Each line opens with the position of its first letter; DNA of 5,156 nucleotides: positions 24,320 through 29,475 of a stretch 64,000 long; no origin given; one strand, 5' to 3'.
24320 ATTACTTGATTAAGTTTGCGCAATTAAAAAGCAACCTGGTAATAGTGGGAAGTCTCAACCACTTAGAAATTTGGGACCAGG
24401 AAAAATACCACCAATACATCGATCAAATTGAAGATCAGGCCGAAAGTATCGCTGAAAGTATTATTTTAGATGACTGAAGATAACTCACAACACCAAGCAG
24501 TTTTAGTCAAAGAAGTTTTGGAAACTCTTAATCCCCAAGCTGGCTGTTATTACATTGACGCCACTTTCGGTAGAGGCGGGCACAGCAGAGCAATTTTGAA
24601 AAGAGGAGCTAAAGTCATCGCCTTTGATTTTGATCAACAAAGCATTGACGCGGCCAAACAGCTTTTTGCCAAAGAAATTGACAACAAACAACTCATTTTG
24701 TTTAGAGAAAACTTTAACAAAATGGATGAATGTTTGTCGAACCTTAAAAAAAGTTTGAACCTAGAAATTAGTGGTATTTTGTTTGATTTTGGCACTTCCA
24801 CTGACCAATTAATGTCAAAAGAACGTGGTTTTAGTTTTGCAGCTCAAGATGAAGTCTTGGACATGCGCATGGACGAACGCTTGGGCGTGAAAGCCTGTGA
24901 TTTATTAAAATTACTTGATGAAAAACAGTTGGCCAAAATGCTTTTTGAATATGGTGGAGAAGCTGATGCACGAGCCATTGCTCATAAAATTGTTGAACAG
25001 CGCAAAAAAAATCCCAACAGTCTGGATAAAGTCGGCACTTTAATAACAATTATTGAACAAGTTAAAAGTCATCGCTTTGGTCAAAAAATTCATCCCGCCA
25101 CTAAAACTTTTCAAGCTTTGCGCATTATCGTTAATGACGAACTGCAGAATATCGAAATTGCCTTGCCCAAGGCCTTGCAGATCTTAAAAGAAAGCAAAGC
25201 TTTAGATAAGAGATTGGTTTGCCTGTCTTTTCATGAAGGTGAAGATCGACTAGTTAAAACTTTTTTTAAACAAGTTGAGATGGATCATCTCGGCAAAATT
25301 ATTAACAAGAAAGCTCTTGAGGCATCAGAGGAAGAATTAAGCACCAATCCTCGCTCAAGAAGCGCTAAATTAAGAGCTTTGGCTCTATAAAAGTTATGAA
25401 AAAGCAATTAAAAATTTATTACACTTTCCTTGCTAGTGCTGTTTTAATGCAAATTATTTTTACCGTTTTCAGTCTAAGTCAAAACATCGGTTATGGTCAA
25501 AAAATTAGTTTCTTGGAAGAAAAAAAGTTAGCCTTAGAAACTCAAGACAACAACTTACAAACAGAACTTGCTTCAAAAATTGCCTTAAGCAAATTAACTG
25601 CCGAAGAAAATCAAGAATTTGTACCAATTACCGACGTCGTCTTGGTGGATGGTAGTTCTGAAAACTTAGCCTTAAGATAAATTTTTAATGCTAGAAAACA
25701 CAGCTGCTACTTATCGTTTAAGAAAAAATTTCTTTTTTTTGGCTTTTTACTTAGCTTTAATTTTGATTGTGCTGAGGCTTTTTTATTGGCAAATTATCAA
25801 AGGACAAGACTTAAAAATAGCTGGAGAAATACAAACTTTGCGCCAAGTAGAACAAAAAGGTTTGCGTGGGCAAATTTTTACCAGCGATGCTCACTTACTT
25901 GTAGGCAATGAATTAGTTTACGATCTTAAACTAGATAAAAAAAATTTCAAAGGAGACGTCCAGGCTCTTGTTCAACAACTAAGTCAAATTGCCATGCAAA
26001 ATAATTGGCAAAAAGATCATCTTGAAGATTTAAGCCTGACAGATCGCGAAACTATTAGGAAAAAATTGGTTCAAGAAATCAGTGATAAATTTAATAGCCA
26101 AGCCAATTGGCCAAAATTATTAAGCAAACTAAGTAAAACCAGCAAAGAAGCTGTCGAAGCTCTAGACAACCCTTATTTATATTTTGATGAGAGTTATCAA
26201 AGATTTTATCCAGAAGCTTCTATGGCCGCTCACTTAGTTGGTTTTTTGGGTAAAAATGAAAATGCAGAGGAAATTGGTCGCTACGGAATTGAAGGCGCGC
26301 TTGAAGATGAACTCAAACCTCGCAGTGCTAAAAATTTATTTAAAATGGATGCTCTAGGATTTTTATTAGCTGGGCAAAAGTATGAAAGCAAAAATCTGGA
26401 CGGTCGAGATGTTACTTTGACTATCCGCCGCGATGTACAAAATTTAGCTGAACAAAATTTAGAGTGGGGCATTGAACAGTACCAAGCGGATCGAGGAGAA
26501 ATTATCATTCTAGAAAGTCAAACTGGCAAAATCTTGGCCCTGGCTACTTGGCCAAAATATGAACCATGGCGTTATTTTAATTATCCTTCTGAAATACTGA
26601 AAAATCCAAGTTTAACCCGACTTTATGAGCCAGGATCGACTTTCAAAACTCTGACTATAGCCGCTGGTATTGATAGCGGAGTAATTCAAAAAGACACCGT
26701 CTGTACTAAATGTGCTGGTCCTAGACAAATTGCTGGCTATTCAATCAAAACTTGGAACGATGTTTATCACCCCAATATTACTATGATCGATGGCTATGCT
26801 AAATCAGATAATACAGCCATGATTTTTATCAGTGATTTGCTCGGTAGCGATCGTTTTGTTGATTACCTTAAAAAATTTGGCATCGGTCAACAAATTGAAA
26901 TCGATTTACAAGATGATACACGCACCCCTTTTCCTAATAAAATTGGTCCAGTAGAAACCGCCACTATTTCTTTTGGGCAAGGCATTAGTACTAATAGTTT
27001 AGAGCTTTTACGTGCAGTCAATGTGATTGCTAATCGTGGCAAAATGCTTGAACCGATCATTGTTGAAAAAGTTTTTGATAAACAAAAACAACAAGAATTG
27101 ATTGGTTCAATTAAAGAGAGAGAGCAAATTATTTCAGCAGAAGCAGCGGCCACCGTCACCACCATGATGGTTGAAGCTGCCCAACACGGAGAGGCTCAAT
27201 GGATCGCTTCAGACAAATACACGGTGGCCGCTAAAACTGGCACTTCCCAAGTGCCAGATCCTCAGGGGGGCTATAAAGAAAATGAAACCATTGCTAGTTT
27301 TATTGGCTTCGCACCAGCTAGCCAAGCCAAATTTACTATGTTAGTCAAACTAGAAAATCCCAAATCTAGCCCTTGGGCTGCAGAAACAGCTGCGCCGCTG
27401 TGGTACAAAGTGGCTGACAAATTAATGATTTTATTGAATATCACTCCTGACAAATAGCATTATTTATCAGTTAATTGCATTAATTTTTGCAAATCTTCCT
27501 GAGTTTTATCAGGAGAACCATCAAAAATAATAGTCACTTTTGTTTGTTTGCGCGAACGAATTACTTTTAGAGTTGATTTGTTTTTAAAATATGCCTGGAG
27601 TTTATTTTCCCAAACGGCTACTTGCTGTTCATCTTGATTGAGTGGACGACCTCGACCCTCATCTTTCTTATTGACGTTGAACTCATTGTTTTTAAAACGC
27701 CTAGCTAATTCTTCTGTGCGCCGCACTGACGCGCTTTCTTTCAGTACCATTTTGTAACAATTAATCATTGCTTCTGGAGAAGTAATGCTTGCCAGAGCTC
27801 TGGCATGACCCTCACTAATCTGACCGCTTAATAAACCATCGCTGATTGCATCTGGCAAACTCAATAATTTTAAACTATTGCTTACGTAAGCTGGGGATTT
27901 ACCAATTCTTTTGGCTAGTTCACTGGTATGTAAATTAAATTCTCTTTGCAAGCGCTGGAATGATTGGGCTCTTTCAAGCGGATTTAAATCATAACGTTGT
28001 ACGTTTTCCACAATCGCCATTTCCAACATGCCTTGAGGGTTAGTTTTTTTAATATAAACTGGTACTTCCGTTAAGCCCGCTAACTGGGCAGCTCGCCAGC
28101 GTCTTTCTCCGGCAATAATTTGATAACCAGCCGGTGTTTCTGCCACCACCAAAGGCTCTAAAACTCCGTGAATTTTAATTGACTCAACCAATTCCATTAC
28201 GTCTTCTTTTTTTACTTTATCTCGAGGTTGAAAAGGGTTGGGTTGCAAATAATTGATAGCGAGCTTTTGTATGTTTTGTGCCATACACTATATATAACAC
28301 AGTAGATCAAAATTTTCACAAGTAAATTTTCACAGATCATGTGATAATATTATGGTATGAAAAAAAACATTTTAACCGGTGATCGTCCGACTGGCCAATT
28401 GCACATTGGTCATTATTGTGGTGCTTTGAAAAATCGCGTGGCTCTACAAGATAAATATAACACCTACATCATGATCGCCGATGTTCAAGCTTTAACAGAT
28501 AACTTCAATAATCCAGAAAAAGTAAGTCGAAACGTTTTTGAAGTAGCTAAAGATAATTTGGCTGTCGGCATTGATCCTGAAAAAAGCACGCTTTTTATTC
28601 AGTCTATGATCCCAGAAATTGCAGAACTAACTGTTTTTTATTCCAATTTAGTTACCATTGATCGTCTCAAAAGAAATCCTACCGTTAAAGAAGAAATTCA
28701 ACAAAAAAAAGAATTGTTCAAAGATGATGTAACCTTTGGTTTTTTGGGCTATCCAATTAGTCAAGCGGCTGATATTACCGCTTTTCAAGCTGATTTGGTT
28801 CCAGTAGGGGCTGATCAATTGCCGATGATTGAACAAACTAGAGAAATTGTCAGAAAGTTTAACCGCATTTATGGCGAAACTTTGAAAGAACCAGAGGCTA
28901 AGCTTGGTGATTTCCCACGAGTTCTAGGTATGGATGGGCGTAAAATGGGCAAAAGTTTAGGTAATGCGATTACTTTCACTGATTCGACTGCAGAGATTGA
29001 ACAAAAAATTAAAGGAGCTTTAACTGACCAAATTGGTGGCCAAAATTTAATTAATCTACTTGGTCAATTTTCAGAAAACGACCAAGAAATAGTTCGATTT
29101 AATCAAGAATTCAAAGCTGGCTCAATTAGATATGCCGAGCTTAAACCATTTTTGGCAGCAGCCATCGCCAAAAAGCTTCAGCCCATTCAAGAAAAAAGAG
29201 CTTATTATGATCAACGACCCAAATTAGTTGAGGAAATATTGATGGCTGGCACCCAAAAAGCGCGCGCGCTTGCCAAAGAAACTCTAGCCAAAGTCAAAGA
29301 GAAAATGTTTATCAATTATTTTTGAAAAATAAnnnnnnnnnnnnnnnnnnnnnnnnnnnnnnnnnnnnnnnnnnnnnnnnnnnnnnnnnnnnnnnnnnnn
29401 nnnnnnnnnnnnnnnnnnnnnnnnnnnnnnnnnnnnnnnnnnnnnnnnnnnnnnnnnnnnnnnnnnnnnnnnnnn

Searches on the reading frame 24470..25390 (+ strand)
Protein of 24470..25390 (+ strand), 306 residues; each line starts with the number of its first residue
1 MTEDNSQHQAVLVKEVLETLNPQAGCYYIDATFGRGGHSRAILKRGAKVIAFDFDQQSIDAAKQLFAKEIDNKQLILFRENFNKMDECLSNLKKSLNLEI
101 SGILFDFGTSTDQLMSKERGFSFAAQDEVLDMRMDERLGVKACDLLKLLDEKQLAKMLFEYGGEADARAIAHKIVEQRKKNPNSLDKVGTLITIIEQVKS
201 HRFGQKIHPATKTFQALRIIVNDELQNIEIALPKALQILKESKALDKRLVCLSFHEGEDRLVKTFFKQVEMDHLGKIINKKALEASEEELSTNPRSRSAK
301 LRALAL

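Call 9: search_protein_families(library=pfam, proteins=[window:24470-25390:+])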
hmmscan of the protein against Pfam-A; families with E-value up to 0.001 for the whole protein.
window:24470-25390:+ (306 aa): 1 family
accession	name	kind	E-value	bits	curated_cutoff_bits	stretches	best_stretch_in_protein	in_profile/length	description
PF01795.25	Methyltransf_5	-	3.6e-81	273.5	27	1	6-304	2-306/309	MraW methylase family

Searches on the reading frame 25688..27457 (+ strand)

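Call 9: search_protein_families(library=pfam, proteins=[window:25688-27457:+])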
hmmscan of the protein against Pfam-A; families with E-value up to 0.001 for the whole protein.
window:25688-27457:+ (589 aa): 3 families
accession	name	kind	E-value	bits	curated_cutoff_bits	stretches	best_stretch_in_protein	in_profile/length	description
PF00905.27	Transpeptidase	-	5.9e-61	206.7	22.1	1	272-573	3-295/299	Penicillin binding protein transpeptidase domain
PF03717.20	PBP_dimer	-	1.1e-16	62.3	24.4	1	57-225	3-174/180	Penicillin-binding Protein dimerisation domain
PF21922.1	PBP_dimer_2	-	0.00034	21.2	27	0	169-219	22-67/83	Penicillin binding protein A dimerisation domain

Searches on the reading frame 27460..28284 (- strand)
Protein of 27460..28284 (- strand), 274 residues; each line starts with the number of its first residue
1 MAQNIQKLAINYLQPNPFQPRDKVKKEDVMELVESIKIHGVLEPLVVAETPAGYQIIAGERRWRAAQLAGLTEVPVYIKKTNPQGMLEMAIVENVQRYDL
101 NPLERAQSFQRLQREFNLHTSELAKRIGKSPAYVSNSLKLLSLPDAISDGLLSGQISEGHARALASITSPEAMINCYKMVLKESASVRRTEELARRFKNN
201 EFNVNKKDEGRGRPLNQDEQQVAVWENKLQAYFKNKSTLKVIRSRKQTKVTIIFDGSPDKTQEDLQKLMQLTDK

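Call 9: search_protein_families(library=pfam, proteins=[window:27460-28284:-])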
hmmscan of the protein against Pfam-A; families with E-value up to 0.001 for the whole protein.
window:27460-28284:- (274 aa): 2 families
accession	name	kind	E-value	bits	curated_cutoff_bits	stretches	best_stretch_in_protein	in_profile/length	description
PF02195.25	ParB_N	-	1.9e-31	108.4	26.3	1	4-96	2-95/95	ParB N-terminal domain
PF17762.8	HTH_ParB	-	2.2e-30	105.2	22.6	1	99-198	2-101/102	ParB HTH domain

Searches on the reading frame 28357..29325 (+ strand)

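Call 9: search_protein_families(library=pfam, proteins=[window:28357-29325:+])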
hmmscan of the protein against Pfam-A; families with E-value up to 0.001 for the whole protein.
window:28357-29325:+ (322 aa): 1 family
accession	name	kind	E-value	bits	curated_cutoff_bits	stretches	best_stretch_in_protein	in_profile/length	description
PF00579.31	tRNA-synt_1b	-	3.9e-52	177.8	21.1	1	5-284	8-284/292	tRNA synthetases class I (W and Y)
